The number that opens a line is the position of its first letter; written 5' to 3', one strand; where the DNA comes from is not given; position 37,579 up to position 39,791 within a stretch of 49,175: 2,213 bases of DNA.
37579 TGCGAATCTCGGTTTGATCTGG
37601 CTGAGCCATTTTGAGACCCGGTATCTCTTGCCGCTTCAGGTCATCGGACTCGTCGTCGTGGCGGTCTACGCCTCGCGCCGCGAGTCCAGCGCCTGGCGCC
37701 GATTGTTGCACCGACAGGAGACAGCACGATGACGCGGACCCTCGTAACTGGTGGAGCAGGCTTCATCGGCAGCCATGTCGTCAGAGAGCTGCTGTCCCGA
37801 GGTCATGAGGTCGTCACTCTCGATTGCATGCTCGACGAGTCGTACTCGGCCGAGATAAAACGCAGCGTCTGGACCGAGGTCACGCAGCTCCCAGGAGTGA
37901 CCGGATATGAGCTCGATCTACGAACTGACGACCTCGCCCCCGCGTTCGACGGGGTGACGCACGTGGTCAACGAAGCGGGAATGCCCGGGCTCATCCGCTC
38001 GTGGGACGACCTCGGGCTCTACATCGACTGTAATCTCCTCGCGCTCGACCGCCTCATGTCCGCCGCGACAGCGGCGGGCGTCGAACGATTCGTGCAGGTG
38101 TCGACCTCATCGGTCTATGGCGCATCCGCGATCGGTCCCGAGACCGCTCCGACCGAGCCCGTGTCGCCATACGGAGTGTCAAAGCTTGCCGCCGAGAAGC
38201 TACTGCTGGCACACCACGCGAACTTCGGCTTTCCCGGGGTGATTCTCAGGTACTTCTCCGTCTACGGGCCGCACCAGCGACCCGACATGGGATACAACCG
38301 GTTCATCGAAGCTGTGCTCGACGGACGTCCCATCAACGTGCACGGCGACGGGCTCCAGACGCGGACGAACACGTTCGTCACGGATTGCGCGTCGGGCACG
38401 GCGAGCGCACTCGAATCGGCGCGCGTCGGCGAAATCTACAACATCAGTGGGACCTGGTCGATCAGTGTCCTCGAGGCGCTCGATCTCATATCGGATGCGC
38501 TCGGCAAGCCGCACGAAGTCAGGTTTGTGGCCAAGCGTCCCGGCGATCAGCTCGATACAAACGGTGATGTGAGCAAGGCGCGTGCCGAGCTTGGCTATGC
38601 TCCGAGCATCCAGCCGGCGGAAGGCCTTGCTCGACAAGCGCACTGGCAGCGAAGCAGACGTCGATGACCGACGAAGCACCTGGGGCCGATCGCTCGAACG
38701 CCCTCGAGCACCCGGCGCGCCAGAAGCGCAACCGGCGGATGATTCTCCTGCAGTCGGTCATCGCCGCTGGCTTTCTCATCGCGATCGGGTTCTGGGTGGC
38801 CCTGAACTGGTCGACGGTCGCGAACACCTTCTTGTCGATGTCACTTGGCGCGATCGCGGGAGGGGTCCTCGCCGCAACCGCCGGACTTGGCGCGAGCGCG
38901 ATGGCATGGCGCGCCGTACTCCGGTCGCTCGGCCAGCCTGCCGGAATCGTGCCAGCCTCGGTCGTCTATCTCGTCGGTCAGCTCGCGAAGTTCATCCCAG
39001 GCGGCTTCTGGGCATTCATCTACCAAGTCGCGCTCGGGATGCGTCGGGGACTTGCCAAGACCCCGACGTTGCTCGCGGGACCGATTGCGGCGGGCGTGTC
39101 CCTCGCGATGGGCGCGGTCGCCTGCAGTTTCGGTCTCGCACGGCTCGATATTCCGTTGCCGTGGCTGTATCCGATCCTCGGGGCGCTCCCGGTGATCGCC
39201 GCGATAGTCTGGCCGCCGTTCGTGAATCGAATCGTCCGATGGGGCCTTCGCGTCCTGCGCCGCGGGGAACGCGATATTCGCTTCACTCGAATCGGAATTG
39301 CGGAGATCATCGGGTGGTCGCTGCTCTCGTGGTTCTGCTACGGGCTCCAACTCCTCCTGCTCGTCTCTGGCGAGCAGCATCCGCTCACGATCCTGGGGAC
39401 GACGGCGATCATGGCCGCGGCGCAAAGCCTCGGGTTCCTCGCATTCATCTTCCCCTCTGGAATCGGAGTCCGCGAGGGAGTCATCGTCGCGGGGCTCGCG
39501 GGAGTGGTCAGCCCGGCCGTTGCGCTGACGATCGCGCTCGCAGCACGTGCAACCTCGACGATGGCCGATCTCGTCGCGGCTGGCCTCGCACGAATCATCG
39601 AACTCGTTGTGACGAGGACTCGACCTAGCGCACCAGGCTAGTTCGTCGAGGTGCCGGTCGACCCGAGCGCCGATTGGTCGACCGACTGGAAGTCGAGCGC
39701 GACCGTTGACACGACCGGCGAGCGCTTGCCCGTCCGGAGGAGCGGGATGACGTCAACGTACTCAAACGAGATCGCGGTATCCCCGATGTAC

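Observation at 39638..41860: Single-polypeptide fusion of a polyprenyl-phosphate glycosyltransferase (GT2) with a PaaK/F390-synthetase-like adenylate-forming enzyme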

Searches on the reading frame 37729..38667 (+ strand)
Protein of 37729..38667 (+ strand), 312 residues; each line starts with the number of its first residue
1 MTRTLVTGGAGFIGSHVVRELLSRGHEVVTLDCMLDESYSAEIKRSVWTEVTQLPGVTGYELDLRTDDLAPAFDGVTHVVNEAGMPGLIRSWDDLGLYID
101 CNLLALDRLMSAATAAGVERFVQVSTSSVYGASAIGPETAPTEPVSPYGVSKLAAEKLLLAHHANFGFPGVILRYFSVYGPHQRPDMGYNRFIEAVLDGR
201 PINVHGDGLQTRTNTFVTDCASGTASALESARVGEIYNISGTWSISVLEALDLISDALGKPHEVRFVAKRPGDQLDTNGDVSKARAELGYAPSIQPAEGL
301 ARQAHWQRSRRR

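Call 6: search_protein_families(library=pfam, proteins=[window:37729-38667:+], max_evalue=0.001)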
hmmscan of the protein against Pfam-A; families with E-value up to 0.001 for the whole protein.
window:37729-38667:+ (312 aa): 8 families
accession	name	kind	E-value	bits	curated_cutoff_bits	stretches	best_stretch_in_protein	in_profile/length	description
PF01370.27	Epimerase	-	6.8e-51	173.4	20.9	1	5-239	2-239/240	NAD dependent epimerase/dehydratase family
PF16363.11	GDP_Man_Dehyd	-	2.2e-40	139.6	27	1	5-301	1-330/332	GDP-mannose 4,6 dehydratase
PF04321.23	RmlD_sub_bind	-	6.3e-13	48.9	27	1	3-260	2-233/287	RmlD substrate binding domain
PF01073.25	3Beta_HSD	-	1.1e-12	48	22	1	5-184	1-187/280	3-beta hydroxysteroid dehydrogenase/isomerase family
PF13460.12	NAD_binding_10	-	1.6e-11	44.8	27.2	1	8-161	1-133/184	NAD(P)H-binding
PF07993.18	NAD_binding_4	-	4.7e-11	42.8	20.1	1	6-188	1-214/258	Male sterility protein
PF02719.21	Polysacc_synt_2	-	7.3e-07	29.1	20.2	1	5-180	2-173/293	Polysaccharide biosynthesis protein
PF05368.20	NmrA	-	2.3e-05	24.6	27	1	4-123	5-104/298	NmrA-like family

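Call 22: search_protein_families(library=ncbifam, proteins=[window:37729-38667:+], max_evalue=0.001)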
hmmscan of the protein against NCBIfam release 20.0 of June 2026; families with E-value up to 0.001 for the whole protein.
window:37729-38667:+ (312 aa): 28 families (the best 25 are shown)
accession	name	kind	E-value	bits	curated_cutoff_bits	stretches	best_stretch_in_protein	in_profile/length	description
TIGR01181.1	dTDP_gluc_dehyt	equivalog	1.4e-44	152.5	365.1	1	4-309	2-313/321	dTDP-glucose 4,6-dehydratase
TIGR01179.1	galE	equivalog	5.8e-39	133.8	262.3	1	4-310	2-328/332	UDP-glucose 4-epimerase GalE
TIGR04180.1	EDH_00030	hypoth_equivalog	6.4e-34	117.4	475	1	5-270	2-268/297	NAD-dependent 4,6-dehydratase LegB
NF007956.0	PRK10675.1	subfamily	5.2e-29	101.4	394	1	3-308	2-330/338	UDP-glucose 4-epimerase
NF007582.0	PRK10217.1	equivalog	2.3e-26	92.7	698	1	1-307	1-331/355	dTDP-glucose 4,6-dehydratase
NF007490.0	PRK10084.1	subfamily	3.4e-23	82.2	649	1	137-307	156-334/361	dTDP-glucose 4,6-dehydratase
NF011728.1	PRK15181.1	equivalog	4.8e-21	75.1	760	1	3-307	17-337/348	Vi polysaccharide biosynthesis UDP-N-acetylglucosaminuronic acid C-4 epimerase TviC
NF042422.1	oxyalk_red_OleD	equivalog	1.2e-18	67.6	580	1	3-263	2-255/329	2-alkyl-3-oxoalkanoate reductase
TIGR03466.1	HpnA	hypoth_equivalog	1.6e-18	66.7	367.65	1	3-261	2-249/327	hopanoid-associated sugar epimerase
TIGR02197.1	heptose_epim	equivalog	5.8e-18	65.1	274.6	1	5-306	2-312/316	ADP-glyceromanno-heptose 6-epimerase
NF052578.1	StrlDmthSdmBMthl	equivalog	3e-11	43.6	600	1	4-262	3-249/328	sterol demethylase protein SdmB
TIGR01214.1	rmlD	equivalog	1.5e-10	40.6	224.05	1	4-260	2-228/285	dTDP-4-dehydrorhamnose reductase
NF047922.1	GDPFucSynFcl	equivalog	2.5e-10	40.3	500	1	102-306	81-300/308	GDP-L-fucose synthase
NF042423.1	oxyalk_red_Shew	equivalog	3.8e-10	39.3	580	1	2-183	9-179/331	2-alkyl-3-oxoalkanoate reductase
NF043036.1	ErythonDh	equivalog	2.2e-09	37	325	1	4-175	3-176/321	D-erythronate dehydrogenase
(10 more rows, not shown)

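Call 24: search_solved_structures(query=window:37729-38667:+, max_evalue=1e-10)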
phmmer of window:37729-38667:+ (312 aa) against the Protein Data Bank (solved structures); distinct sequences matched with E-value up to 1e-10: 84 (the best 60 are shown).
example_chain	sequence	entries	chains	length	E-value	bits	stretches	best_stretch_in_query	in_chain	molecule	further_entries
6zl6_A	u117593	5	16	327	2.3e-57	198.1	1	3-303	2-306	Epimerase domain-containing protein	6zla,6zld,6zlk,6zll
6zlj_A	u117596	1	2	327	8.5e-57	196.3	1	3-303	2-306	Epimerase domain-containing protein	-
6kv9_A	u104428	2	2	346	2.3e-50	175.1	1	4-308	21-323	MoeE5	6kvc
1r6d_A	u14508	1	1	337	1.9e-44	155.7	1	3-311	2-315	TDP-glucose-4,6-dehydratase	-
1r66_A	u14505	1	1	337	2.9e-44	155.1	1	3-311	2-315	TDP-glucose-4,6-dehydratase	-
8shh_A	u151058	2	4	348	7.3e-39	137.4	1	3-311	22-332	dTDP-glucose 4,6-dehydratase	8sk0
5u4q_A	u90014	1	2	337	9.9e-36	127.1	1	3-228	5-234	dTDP-glucose 4,6-dehydratase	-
6wjb_A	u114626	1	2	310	4.9e-34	121.5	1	3-302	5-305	NAD-dependent epimerase/dehydratase family protein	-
6wj9_A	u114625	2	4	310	2.3e-33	119.3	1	3-302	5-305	NAD-dependent epimerase/dehydratase family protein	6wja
8du1_A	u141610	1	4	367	1.8e-30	109.8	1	120-308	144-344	dTDP-glucose 4,6-dehydratase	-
2p5u_A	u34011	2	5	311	3.4e-30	108.9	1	3-299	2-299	UDP-glucose 4-epimerase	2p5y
6bi4_A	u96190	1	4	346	1e-28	104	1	4-308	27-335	dTDP-glucose 4,6-dehydratase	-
7ys8_A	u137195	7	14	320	1.4e-28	103.5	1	3-309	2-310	UDP-glucose 4-epimerase | UDP-glucose 4-epimerase along with EC 5.1.3.2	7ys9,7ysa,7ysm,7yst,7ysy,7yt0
4zrm_A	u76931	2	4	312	2.5e-28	102.8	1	4-306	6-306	UDP-glucose 4-epimerase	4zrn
1kvs_A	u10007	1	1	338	2.6e-28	102.7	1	3-308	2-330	UDP-GALACTOSE 4-EPIMERASE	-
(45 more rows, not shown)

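Call 66: search_solved_structures(query=window:37729-38667:+, max_evalue=1e-48, show_alignments=2)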
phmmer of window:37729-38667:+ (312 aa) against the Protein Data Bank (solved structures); distinct sequences matched with E-value up to 1e-48: 3.
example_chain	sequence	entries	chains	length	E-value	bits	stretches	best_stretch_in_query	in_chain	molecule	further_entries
6zl6_A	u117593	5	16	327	2.3e-57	198.1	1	3-303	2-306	Epimerase domain-containing protein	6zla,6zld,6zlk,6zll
6zlj_A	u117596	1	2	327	8.5e-57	196.3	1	3-303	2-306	Epimerase domain-containing protein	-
6kv9_A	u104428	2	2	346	2.3e-50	175.1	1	4-308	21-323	MoeE5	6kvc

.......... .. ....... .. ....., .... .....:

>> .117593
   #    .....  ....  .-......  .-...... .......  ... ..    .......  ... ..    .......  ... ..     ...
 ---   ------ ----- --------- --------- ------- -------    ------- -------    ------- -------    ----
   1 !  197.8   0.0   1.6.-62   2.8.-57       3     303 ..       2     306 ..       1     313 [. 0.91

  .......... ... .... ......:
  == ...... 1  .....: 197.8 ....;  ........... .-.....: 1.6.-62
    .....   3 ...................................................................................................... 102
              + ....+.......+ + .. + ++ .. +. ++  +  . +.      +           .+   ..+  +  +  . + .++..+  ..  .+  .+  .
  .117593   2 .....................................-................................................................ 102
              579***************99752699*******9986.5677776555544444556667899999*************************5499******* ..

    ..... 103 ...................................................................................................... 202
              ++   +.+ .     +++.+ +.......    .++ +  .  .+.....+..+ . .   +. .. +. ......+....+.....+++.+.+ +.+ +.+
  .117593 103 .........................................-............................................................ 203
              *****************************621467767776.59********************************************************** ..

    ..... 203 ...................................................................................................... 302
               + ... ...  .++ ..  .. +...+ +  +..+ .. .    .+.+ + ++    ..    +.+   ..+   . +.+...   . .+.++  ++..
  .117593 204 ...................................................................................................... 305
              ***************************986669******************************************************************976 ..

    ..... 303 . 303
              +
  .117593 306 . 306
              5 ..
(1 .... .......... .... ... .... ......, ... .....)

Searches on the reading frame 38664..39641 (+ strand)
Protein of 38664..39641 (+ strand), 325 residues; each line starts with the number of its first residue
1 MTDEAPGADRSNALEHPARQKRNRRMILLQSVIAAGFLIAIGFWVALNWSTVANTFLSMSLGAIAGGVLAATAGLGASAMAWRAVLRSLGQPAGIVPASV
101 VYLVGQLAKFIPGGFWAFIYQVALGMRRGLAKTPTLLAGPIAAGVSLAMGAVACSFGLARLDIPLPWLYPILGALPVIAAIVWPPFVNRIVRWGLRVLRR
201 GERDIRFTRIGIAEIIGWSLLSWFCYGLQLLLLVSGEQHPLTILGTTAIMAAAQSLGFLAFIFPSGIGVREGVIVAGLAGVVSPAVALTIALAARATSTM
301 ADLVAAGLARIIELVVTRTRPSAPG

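Call 6: search_protein_families(library=pfam, proteins=[window:38664-39641:+], max_evalue=0.001)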
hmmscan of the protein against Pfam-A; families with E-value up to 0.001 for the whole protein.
window:38664-39641:+ (325 aa): 1 family
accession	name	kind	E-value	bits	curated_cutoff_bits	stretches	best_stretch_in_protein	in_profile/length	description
PF03706.18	LPG_synthase_TM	-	6e-12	46.1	33.4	1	33-301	2-297/302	Lysylphosphatidylglycerol synthase TM region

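Call 22: search_protein_families(library=ncbifam, proteins=[window:38664-39641:+], max_evalue=0.001)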
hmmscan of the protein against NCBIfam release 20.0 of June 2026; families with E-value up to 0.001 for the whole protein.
window:38664-39641:+ (325 aa): 1 family
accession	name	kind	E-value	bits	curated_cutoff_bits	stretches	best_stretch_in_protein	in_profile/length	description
TIGR03476.1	HpnL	subfamily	0.00045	19.6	195.65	1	210-300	214-305/318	putative membrane protein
